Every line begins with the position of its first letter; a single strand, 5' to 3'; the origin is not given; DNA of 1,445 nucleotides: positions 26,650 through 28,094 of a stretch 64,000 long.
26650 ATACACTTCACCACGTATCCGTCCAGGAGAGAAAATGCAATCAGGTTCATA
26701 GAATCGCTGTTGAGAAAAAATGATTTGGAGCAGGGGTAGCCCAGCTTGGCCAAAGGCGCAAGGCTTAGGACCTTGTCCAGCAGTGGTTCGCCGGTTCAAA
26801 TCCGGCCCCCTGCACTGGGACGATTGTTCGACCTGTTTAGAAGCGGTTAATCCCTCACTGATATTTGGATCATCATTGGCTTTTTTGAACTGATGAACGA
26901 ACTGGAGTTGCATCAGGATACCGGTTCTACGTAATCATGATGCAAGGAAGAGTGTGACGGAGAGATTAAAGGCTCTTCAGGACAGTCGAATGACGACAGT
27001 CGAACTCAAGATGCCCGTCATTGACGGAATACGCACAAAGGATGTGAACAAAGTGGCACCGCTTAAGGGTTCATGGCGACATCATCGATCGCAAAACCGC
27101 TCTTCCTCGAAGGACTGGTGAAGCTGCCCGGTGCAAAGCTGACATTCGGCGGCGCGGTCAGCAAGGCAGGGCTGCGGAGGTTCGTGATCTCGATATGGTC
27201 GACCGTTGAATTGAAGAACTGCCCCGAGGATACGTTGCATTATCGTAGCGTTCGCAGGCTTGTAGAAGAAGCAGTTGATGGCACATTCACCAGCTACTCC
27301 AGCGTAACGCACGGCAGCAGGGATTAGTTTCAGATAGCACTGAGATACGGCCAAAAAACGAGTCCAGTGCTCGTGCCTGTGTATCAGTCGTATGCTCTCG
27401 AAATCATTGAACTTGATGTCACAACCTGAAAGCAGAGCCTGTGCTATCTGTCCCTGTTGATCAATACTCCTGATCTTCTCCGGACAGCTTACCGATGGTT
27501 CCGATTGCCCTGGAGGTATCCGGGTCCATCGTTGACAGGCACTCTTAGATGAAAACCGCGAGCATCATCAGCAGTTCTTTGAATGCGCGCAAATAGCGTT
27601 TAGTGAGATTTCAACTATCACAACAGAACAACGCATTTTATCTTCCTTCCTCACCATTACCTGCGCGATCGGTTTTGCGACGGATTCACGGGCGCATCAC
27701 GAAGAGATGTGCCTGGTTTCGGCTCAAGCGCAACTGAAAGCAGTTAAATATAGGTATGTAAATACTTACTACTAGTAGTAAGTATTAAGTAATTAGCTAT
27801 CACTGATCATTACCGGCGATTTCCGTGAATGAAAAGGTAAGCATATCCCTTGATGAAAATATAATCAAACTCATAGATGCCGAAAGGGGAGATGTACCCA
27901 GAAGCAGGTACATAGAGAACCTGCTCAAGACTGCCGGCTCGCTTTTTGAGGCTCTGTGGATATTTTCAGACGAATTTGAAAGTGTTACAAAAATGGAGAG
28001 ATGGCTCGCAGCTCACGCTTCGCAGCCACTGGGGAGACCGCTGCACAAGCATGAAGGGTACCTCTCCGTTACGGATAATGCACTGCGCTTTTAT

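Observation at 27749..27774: Perfect 26-bp palindrome in the promoter of the RHH-fusion gene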

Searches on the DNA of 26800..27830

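Call 51: search_rna_families(source=window, start=26800, end=27830, threshold=evalue, max_evalue=1)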
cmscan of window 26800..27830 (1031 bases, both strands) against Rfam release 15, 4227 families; matches with E-value up to 1: 0.
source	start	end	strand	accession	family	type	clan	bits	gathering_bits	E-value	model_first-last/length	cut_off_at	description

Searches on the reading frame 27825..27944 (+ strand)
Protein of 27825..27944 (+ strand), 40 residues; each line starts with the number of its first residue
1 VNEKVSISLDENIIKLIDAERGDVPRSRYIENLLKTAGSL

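Call 40: search_solved_structures(query=A3, max_evalue=10, show_alignments=3)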
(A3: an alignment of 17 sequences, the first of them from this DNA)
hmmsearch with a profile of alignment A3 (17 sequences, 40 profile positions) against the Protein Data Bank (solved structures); distinct sequences matched with E-value up to 10: 4.
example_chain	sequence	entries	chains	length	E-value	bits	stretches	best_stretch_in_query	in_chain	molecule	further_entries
8u12_A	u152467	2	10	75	0.012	18.3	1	2-37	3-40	Antitoxin Rv0298 | Antitoxin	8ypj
5yhs_A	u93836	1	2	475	0.11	15.2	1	16-35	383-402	Pyruvylated beta-D-galactosidase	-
5yif_A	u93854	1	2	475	0.13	15.1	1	16-35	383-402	Pyruvylated beta-D-galactosidase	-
1q5v_A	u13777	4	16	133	0.82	12.5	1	3-37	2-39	Nickel responsive regulator | Nickel-responsive regulator | Nickel-responsive regulatory protein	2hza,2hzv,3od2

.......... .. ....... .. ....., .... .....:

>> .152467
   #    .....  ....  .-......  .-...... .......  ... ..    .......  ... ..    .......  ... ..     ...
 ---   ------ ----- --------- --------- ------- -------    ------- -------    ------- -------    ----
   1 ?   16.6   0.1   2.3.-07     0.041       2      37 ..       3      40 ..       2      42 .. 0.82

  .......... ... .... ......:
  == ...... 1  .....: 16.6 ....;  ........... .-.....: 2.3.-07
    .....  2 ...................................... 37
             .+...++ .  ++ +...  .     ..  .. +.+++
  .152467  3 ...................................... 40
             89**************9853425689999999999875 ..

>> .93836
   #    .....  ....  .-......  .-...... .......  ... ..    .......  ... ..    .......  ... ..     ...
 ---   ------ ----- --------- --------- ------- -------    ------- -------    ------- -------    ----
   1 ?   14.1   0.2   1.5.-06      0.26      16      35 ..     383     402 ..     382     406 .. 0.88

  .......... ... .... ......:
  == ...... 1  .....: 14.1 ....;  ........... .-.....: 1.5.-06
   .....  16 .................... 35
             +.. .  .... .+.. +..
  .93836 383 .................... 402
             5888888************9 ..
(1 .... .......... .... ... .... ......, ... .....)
